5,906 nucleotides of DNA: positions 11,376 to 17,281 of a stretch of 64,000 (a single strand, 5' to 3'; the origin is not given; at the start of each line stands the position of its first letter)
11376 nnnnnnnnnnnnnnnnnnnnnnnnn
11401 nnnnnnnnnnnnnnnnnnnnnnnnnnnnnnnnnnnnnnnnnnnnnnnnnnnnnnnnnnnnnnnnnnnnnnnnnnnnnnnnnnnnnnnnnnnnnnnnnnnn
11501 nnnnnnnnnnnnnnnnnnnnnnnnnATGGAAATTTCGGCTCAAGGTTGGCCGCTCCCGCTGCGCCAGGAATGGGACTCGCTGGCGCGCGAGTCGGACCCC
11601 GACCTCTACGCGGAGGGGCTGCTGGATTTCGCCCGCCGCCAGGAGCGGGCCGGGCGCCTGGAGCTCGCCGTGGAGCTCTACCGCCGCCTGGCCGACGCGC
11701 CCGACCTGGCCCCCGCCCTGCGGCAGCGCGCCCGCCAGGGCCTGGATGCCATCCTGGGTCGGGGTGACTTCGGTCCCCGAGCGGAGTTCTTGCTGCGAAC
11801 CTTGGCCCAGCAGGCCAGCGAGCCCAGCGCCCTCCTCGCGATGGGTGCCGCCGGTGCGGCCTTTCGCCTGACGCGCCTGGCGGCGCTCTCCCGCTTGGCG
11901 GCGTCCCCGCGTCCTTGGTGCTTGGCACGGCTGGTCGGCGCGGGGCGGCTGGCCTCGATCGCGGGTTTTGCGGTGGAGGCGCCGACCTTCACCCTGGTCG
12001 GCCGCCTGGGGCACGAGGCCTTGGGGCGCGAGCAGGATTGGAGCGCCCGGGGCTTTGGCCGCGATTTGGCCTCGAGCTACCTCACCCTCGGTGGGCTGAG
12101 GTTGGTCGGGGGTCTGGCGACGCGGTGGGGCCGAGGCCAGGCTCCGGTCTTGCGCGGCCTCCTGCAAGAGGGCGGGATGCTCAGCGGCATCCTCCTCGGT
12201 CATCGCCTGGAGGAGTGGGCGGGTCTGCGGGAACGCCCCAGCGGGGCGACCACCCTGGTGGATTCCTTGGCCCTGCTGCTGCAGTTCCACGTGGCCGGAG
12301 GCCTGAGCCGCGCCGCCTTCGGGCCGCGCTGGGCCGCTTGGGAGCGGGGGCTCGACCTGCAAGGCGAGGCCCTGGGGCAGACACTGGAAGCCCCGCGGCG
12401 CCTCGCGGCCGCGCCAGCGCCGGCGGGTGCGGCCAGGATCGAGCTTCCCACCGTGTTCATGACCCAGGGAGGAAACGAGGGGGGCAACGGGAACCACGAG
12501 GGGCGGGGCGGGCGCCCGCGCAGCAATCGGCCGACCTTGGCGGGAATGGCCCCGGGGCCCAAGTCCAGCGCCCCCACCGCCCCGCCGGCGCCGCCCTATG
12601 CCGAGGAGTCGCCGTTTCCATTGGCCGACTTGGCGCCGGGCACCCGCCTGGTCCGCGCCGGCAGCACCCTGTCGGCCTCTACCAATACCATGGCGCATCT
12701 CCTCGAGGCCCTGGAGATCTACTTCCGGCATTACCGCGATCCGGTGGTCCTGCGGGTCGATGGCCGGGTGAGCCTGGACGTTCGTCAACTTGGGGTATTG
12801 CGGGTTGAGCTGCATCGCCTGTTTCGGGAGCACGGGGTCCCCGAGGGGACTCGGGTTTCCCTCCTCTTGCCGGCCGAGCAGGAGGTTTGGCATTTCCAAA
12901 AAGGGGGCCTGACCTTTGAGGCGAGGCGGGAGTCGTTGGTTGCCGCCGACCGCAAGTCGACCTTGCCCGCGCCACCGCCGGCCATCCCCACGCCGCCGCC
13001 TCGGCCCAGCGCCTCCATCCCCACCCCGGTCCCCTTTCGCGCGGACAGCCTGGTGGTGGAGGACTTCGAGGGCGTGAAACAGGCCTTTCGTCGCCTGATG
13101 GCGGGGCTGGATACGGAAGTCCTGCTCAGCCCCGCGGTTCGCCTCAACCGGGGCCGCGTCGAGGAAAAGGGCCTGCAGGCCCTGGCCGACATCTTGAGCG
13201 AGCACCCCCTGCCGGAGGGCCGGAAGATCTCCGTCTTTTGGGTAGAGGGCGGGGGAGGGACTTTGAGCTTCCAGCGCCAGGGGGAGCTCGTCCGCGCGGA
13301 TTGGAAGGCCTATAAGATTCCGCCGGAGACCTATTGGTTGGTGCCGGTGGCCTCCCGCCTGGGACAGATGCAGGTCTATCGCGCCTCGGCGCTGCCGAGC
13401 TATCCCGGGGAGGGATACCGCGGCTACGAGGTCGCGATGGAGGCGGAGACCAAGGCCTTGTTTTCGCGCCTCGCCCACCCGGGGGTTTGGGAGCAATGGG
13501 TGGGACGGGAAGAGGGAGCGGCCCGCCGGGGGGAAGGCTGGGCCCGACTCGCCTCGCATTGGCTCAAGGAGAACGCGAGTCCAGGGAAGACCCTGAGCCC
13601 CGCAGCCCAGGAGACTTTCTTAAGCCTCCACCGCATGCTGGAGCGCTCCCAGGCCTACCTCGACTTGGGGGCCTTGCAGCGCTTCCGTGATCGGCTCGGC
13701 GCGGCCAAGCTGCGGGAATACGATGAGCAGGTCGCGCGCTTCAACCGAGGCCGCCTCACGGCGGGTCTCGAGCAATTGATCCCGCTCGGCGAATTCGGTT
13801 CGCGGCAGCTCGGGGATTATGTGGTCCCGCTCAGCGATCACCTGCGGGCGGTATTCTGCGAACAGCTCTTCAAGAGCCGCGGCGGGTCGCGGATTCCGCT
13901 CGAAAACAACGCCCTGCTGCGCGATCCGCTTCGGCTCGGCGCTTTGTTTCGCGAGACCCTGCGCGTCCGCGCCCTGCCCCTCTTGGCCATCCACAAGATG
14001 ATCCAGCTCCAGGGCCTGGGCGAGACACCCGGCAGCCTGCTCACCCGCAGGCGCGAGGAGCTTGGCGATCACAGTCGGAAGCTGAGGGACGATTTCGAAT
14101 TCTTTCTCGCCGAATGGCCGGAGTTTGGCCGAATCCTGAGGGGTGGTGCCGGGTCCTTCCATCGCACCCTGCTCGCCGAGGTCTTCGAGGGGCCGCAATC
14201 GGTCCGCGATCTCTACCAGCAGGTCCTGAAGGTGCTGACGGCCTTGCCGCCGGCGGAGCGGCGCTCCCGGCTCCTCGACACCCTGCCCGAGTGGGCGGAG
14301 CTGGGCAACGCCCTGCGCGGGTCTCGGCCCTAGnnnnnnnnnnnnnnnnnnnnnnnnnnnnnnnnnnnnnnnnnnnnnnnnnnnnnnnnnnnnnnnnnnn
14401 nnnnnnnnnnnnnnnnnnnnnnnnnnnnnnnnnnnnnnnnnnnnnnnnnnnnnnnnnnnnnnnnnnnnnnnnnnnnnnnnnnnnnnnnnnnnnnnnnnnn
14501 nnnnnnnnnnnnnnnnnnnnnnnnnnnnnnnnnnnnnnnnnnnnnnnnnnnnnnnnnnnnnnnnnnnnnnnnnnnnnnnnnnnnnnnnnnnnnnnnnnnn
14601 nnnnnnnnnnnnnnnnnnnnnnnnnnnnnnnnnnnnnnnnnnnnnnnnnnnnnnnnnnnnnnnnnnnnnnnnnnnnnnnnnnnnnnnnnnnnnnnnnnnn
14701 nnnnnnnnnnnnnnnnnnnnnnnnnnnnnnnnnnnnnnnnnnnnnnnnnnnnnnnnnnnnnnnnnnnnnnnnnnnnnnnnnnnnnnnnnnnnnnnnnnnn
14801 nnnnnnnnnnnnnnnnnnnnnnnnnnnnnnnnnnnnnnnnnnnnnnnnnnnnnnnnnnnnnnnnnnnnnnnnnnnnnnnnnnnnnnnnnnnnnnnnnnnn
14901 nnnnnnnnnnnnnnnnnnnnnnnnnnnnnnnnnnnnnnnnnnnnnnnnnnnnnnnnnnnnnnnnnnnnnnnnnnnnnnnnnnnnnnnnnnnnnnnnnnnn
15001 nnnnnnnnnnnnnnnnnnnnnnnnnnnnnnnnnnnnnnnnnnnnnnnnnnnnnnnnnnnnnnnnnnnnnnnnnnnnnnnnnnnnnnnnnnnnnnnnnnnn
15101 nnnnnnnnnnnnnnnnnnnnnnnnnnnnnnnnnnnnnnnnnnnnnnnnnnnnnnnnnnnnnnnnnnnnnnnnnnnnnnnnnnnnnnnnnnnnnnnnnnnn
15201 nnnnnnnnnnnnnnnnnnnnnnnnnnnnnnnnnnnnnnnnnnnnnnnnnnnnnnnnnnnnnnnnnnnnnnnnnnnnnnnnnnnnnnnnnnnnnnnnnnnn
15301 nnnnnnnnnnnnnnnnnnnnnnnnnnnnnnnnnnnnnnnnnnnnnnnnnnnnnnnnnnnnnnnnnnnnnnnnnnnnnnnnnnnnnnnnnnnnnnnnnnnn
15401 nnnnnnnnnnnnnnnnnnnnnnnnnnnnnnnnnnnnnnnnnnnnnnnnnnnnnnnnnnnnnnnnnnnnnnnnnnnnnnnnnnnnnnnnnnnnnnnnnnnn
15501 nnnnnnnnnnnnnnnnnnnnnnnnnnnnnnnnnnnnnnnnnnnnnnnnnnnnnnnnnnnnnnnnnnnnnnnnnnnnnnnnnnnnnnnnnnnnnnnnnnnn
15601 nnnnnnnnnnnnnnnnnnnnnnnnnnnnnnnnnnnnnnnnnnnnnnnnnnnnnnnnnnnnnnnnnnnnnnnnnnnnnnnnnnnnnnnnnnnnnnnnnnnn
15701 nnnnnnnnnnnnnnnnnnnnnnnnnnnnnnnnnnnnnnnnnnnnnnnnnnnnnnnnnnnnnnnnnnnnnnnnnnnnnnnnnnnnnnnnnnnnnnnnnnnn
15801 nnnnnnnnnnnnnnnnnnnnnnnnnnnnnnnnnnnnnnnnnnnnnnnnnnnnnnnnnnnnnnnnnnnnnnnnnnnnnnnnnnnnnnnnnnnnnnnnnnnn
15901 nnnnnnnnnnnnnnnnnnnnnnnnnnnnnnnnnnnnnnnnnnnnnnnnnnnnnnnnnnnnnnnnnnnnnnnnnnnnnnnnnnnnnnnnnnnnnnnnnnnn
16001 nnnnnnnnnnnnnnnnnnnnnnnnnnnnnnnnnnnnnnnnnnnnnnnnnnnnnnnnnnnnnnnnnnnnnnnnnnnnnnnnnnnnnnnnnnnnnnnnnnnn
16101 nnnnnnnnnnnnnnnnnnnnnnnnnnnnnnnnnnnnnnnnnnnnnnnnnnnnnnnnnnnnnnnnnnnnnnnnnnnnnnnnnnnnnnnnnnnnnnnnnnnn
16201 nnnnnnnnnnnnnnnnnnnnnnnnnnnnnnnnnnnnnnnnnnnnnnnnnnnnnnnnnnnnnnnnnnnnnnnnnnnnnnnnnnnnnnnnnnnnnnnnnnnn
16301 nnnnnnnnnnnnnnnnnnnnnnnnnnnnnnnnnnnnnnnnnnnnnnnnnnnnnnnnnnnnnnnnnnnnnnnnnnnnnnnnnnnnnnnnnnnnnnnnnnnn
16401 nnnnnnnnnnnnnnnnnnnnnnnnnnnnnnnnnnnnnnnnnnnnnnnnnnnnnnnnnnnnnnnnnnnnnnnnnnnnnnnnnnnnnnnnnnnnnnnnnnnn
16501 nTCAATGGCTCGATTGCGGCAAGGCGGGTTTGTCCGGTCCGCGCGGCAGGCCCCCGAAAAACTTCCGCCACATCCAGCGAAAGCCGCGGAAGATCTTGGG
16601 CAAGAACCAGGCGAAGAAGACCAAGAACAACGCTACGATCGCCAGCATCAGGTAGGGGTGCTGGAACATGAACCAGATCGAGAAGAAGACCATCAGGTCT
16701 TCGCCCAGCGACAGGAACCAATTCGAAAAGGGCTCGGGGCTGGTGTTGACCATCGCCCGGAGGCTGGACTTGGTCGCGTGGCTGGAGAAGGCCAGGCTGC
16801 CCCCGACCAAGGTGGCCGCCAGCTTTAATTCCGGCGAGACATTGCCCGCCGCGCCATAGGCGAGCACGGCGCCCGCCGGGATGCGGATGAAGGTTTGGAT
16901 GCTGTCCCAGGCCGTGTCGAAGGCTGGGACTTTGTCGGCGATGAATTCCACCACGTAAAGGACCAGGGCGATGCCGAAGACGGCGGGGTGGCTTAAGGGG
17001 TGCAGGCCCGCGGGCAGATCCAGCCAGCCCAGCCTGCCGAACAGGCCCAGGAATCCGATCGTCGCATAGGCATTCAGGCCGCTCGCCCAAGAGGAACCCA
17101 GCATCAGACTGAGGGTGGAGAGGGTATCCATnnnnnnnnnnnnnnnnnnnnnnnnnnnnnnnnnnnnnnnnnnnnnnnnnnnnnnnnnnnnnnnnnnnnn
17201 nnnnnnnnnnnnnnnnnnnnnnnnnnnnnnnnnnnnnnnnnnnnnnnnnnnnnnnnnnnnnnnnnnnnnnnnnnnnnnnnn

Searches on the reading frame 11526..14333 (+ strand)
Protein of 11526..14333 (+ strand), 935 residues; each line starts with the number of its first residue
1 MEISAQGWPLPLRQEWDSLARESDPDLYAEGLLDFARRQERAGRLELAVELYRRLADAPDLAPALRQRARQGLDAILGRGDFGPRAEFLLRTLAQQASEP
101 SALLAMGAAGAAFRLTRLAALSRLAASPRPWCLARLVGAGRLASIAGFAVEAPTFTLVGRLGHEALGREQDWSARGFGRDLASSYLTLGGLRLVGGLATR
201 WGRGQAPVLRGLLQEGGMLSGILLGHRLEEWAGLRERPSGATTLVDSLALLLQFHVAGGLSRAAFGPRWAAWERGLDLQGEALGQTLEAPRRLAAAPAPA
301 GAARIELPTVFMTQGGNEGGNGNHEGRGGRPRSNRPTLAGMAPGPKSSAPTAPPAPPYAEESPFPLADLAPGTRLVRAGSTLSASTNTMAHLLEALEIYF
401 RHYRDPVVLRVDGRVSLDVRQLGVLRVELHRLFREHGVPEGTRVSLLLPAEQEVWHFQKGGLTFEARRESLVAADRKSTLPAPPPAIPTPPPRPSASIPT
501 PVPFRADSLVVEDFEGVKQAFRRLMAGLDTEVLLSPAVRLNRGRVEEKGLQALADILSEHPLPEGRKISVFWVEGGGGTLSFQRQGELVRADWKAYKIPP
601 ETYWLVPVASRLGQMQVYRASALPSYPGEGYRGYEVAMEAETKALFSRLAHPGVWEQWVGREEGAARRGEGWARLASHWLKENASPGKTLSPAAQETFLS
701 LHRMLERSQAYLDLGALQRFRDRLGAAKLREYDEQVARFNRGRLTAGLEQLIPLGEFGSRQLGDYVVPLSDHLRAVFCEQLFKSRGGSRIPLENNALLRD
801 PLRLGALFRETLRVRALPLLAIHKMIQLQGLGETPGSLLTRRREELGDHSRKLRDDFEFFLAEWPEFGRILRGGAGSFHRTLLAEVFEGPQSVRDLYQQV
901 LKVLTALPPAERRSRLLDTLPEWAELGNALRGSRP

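Call 4: search_protein_families(library=pfam, proteins=[window:11526-14333:+], max_evalue=0.01)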
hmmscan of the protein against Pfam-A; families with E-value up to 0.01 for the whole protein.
window:11526-14333:+ (935 aa): 0 families

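Call 5: search_protein_families(library=ncbifam, proteins=[window:11526-14333:+], max_evalue=0.01)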
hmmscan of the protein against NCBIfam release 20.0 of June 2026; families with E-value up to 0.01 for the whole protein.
window:11526-14333:+ (935 aa): 0 families

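Call 19: find_homologous_proteins(query=window:11526-14330:+, region=1-335, max_evalue=0.00001)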
Query window:11526-14330:+, residues 1-335 (335 aa): 212 proteins with E <= 0.00001 among 8000 candidates; the best 120 are listed.
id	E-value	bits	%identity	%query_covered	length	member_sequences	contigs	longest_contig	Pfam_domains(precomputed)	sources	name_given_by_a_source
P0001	5.8e-101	357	72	81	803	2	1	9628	-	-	-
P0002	7.7e-101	356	70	81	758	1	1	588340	-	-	-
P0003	7.2e-97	343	58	99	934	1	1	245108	-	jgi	-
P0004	1.0e-96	343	61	90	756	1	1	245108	-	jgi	-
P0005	1.5e-96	342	61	93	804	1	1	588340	-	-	-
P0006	1.1e-95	339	67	79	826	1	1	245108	-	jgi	-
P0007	2.0e-95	338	64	81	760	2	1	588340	-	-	-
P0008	1.7e-93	332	61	92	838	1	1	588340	-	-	-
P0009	2.0e-93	332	58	92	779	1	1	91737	-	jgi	-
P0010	1.8e-91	325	61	87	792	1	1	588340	-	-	-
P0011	3.7e-91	324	63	81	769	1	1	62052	-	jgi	-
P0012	5.0e-91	324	55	92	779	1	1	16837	-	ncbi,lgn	-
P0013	7.6e-91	323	57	94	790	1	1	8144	-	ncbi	-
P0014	1.6e-90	322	61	84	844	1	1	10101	-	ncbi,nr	ncbi:MAG: hypothetical protein IT573_07080 [Deltaproteobacteria bacterium]|nr:hypothetical protein [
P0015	2.8e-90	321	63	80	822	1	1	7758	-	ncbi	-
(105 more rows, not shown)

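Call 71: find_encoding_contigs(protein=P0006, flank=10000, max_places=2)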
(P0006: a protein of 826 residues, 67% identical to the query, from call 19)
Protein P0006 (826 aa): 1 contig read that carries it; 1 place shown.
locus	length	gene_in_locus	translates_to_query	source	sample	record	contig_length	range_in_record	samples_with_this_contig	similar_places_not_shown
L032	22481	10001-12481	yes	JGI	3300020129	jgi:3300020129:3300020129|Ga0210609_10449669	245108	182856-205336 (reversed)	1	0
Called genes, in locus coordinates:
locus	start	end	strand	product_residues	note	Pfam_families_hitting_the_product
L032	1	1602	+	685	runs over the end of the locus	-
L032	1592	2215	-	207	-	PF13548:DUF4126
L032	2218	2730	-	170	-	PF01661:Macro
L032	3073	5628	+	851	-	PF13188:PAS_8 (faint), PF08447:PAS_3 (faint)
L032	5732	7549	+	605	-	-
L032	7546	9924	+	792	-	-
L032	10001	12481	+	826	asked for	-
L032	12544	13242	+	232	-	PF02678:Pirin, PF07883:Cupin_2 (weak), PF17954:Pirin_C_2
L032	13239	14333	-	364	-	PF01926:MMR_HSR1, PF02421:FeoB_N, PF06071:YchF-GTPase_C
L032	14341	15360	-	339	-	PF00348:polyprenyl_synt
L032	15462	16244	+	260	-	PF00561:Abhydrolase_1, PF12146:Hydrolase_4, PF12697:Abhydrolase_6, PF00326:Peptidase_S9 (faint)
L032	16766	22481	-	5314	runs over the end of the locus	PF07228:SpoIIE (faint), PF00962:A_deaminase (faint), PF00498:FHA, PF13672:PP2C_2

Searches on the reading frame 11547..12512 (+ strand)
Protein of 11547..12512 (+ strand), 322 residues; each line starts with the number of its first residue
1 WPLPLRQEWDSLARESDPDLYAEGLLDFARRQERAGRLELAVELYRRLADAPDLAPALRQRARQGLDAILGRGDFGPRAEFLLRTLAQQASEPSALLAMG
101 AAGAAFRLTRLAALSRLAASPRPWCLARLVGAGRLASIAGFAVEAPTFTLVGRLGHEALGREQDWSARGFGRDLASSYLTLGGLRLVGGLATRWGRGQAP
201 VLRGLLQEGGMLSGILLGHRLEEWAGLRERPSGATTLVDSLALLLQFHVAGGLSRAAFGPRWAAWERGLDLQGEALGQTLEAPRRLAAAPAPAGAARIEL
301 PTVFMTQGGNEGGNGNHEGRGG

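Call 15: find_related_loci(query=A1, collection=genome_contigs, flank=3000)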
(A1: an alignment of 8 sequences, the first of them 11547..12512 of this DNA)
Query A1 (322 aa) in genome_contigs; peptide patterns used: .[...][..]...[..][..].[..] (x = any residue, [..] = any of these).
292 stretches matched a pattern; 9 encode a relative of the query (tblastn E <= 1e-3); 9 distinct loci.
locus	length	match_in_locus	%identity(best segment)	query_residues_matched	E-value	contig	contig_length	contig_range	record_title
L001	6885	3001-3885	58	6-295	3e-94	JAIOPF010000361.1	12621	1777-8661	MAG: Deltaproteobacteria bacterium isolate LakeFargette_0920_ALND_MAG_57_7 LacPavin_0920_ALND_scaffold_627060, whole gen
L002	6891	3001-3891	57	6-295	3e-83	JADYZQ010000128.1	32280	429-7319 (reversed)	MAG: Deltaproteobacteria bacterium isolate SJ577 c_000000401333, whole genome shotgun sequence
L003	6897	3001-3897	58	6-295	3e-74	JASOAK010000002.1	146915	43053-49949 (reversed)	MAG: bacterium isolate UBA10199-1 HKU-EGSB-UBA10199-1_2, whole genome shotgun sequence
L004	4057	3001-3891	48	8-284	6e-66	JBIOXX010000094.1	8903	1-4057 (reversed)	MAG: bacterium isolate MAG045 k127_2158212, whole genome shotgun sequence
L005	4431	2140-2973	52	8-283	5e-65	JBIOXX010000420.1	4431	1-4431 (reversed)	MAG: bacterium isolate MAG045 k127_5513313, whole genome shotgun sequence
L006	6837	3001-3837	53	6-274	3e-56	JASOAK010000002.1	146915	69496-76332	MAG: bacterium isolate UBA10199-1 HKU-EGSB-UBA10199-1_2, whole genome shotgun sequence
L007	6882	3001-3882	32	7-285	2e-36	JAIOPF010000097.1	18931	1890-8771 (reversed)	MAG: Deltaproteobacteria bacterium isolate LakeFargette_0920_ALND_MAG_57_7 LacPavin_0920_ALND_scaffold_194263, whole gen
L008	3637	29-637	32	104-291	2e-21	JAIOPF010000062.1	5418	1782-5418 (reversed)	MAG: Deltaproteobacteria bacterium isolate LakeFargette_0920_ALND_MAG_57_7 LacPavin_0920_ALND_scaffold_151552, whole gen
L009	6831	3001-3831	34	8-284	3e-19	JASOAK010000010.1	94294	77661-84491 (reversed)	MAG: bacterium isolate UBA10199-1 HKU-EGSB-UBA10199-1_10, whole genome shotgun sequence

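Call 40: search_solved_structures(query=A1, max_evalue=1)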
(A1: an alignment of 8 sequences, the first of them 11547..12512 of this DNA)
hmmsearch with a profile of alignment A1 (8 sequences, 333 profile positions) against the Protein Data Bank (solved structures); distinct sequences matched with E-value up to 1: 8.
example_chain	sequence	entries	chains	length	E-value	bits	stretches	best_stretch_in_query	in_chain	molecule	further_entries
7obi_A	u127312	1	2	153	4e-05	26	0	13-59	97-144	CTPR-rv4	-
1na0_A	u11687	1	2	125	0.074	15.2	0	9-55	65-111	designed protein CTPR3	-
1na3_A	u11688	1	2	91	0.23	13.6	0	16-52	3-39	designed protein CTPR2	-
2wqh_A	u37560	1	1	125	0.49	12.5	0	16-51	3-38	CTPR3Y3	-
1pzq_A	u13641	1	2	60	0.54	12.4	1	59-93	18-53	Erythronolide synthase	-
1w3b_A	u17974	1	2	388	0.83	11.8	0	18-50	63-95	UDP-N-ACETYLGLUCOSAMINE--PEPTIDE N-ACETYLGLUCOSAMINYLTRANSFERASE 110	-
6eou_A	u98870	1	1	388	0.83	11.8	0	18-50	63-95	UDP-N-acetylglucosamine--peptide N-acetylglucosaminyltransferase 110 kDa subunit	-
6b85_J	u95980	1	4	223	0.88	11.7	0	15-51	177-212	TMHC4_R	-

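Call 67: search_protein_representatives(alignment_id=A1)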
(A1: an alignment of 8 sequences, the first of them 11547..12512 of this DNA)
Query: 8 sequences, 333 profile positions. Proteins with E-value up to 0.001 (for the whole library): 1246; up to 1e-10: 898; up to 1e-30: 601. The best 150 are listed.
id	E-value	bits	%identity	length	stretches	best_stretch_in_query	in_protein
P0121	4.5e-127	440.0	-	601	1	1-332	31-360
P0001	2.3e-122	424.5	-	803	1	3-322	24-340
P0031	1.9e-120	418.2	-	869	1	4-328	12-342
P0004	1.2e-118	412.3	-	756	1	3-330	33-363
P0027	1.2e-117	409.0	-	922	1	5-330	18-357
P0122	7.9e-116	403.1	-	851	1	3-328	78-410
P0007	3.2e-115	401.1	-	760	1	3-324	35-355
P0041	5.1e-115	400.4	-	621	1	2-329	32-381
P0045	9.4e-115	399.5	-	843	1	1-329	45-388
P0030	2.4e-113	394.9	-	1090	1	3-320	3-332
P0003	4.3e-113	394.1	-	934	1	3-291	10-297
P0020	5.7e-113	393.7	-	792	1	1-330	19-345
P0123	1.4e-112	392.4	-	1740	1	2-331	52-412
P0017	2.2e-112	391.7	-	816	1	3-324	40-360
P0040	3.0e-112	391.3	-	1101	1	2-323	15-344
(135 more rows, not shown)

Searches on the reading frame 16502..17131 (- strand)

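Call 27: search_protein_families(library=pfam, proteins=[window:16502-17131:-], max_evalue=0.001)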
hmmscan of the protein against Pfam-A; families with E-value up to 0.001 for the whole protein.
window:16502-17131:- (209 aa): 1 family
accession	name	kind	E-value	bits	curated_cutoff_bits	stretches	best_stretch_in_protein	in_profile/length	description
PF13548.11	DUF4126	-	2.9e-57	193.7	27.5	1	8-178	2-174/175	Domain of unknown function (DUF4126)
